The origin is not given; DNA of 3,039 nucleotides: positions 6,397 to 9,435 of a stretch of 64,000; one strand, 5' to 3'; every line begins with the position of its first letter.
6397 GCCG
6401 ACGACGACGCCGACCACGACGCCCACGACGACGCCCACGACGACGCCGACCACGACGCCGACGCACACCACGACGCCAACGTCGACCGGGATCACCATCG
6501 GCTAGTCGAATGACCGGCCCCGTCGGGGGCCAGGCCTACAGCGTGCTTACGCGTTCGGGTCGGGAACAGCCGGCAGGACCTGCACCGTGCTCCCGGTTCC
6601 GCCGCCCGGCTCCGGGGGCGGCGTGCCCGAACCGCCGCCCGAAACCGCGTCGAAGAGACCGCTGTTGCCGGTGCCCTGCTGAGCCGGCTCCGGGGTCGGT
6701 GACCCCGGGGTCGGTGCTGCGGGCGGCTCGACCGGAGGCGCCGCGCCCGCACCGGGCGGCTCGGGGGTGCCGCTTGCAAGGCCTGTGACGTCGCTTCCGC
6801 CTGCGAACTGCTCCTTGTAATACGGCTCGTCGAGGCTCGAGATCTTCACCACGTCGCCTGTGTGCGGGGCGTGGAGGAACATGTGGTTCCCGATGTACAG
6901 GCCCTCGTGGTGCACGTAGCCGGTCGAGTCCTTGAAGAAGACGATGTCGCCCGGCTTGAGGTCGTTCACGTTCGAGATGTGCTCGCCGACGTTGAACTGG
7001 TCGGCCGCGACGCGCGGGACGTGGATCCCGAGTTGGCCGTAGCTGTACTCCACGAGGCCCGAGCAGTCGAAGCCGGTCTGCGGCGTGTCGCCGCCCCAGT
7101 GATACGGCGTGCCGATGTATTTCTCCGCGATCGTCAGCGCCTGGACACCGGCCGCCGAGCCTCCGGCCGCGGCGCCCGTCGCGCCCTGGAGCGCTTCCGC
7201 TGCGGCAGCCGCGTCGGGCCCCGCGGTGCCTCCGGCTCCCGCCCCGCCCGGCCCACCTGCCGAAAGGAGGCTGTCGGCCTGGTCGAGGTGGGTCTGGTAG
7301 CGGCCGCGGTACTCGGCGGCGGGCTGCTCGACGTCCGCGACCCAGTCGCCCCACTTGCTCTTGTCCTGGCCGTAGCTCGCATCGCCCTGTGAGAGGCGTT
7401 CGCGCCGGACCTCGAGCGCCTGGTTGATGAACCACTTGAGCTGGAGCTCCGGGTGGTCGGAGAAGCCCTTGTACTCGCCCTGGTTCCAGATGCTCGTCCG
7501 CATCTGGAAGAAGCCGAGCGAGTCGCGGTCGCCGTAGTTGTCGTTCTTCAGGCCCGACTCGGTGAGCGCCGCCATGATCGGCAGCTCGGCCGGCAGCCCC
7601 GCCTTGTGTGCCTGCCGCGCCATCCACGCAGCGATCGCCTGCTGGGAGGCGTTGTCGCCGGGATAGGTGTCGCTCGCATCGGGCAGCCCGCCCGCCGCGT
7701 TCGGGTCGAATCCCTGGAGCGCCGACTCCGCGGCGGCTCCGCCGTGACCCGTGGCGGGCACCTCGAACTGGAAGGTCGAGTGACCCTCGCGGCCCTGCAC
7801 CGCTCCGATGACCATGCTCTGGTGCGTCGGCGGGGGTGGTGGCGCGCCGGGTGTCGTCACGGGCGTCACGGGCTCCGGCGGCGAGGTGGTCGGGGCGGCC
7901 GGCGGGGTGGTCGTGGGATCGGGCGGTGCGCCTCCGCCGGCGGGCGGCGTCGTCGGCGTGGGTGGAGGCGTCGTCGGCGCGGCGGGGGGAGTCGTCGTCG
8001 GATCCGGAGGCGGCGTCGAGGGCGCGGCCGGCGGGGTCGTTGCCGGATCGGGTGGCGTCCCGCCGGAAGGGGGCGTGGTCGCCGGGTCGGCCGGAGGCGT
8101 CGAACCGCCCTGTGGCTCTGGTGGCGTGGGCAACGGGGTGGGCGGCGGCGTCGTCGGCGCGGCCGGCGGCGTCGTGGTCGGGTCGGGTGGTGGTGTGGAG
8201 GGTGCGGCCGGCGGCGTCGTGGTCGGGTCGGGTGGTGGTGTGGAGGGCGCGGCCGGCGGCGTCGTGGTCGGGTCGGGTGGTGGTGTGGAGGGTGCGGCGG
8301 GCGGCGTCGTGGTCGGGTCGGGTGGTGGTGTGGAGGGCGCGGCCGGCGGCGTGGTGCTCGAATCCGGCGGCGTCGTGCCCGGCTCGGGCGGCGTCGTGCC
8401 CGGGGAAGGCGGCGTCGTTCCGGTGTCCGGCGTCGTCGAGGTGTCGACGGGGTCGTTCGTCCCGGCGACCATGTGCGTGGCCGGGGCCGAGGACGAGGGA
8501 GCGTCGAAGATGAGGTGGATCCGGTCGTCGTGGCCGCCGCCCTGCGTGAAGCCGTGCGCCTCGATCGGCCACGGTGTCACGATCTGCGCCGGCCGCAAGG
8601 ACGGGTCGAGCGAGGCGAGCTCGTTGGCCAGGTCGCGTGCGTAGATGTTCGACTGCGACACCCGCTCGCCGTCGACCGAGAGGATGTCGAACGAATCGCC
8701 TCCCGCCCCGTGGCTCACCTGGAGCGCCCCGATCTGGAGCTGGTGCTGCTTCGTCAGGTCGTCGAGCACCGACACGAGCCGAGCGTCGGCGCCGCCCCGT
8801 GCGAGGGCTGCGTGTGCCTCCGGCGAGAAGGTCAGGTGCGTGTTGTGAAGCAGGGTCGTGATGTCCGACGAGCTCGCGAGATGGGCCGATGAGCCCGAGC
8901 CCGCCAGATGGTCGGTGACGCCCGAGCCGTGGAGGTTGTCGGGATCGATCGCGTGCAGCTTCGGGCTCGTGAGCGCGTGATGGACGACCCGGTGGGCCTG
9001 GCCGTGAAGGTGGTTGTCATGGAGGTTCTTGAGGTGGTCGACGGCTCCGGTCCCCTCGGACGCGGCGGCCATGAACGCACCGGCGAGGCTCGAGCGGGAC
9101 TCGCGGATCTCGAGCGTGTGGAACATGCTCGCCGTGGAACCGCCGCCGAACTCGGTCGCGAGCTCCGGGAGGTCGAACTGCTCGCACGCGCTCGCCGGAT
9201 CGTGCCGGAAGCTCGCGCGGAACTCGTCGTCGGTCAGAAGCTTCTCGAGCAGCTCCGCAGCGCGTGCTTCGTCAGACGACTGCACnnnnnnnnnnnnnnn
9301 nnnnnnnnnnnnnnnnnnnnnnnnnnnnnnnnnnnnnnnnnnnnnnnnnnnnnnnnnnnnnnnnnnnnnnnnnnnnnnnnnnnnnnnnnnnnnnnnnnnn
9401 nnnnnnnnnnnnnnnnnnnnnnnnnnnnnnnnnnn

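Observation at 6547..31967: Complete phage-tail-like contractile injection system locus with P2-like order but no head, fibre or PAAR genes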

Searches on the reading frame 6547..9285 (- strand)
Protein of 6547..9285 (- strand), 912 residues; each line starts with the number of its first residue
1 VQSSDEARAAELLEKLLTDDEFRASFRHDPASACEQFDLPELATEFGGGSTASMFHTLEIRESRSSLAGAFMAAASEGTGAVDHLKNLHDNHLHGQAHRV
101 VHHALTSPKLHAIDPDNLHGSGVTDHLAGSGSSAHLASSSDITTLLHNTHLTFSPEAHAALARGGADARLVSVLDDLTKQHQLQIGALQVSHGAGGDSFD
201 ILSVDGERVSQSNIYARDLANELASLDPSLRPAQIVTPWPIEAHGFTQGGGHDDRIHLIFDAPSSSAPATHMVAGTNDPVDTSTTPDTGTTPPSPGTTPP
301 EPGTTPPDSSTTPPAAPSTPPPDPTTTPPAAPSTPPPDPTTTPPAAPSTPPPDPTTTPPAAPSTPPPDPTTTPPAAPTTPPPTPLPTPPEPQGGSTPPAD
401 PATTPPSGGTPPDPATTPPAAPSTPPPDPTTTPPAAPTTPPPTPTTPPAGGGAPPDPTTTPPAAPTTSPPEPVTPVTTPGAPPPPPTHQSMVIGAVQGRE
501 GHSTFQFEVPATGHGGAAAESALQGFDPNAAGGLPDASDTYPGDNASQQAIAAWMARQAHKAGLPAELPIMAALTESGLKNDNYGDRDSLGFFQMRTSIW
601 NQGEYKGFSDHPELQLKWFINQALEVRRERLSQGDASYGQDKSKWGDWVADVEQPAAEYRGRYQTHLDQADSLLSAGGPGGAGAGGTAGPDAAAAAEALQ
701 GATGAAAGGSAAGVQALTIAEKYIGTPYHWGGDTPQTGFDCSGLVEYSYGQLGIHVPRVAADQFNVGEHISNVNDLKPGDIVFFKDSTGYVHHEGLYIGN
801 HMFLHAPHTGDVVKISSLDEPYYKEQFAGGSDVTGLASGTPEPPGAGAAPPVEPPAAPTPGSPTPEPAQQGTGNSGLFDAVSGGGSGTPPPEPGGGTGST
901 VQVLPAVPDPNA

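Call 6: search_protein_families(library=pfam, proteins=[window:6547-9285:-], max_evalue=0.01)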
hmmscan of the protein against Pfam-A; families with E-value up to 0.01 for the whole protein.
window:6547-9285:- (912 aa): 1 family
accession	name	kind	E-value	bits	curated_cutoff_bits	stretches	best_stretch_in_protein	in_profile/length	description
PF00877.26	NLPC_P60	-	5.2e-28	97.5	23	1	725-828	1-101/105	NlpC/P60 family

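Call 41: search_protein_families(library=ncbifam, proteins=[window:6547-9285:-], max_evalue=0.01)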
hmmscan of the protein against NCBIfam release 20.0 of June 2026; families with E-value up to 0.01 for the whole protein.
window:6547-9285:- (912 aa): 11 families
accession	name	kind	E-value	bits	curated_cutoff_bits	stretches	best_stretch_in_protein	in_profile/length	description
NF038345.1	wall_hydro_RipC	exception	1.5e-22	80.5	425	1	657-820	191-353/362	peptidoglycan hydrolase RipC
NF008096.1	PRK10838.1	equivalog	6.2e-19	68.5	186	1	722-830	77-182/189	bifunctional murein DD-endopeptidase/murein LD-carboxypeptidase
NF010495.0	PRK13914.1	equivalog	3.8e-18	65.7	647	1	693-810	348-460/481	invasion associated endopeptidase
NF033742.1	NlpC_p60_RipB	exception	3.4e-17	62.8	335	1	699-818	63-191/206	NlpC/P60 family peptidoglycan endopeptidase RipB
NF040678.1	EntFM_CwpFM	equivalog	8.4e-17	61.3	720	1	700-829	301-426/430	enterotoxin EntFM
NF033741.1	NlpC_p60_RipA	exception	3e-16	59.5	625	1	724-817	339-441/457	NlpC/P60 family peptidoglycan endopeptidase RipA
NF046048.1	NlpC_P60_DIP1281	equivalog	4.7e-16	58.7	517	1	732-817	491-573/587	DIP1281 family NlpC/P60 protein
NF033743.1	NlpC_inact_RipD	exception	2.7e-13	49.8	215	1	675-816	45-165/181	NlpC/P60 family peptidoglycan-binding protein RipD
TIGR04509.1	mod_pep_NH_fam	subfamily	4e-09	36.4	34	1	7-42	5-43/87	NHLP-related RiPP peptide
NF038399.1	NH_RiPP_Os17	domain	1.3e-06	28.4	40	1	11-39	5-35/63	Os1348 family NHLP clan protein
TIGR02219.1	phage_NlpC_fam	hypoth_equivalog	0.007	16.8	81.9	0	718-746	3-31/134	putative phage cell wall peptidase, NlpC/P60 family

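Call 101: search_protein_families(library=padloc, proteins=[window:6547-9285:-], max_evalue=0.001)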
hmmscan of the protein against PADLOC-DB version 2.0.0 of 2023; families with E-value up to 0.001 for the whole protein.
window:6547-9285:- (912 aa): 0 families
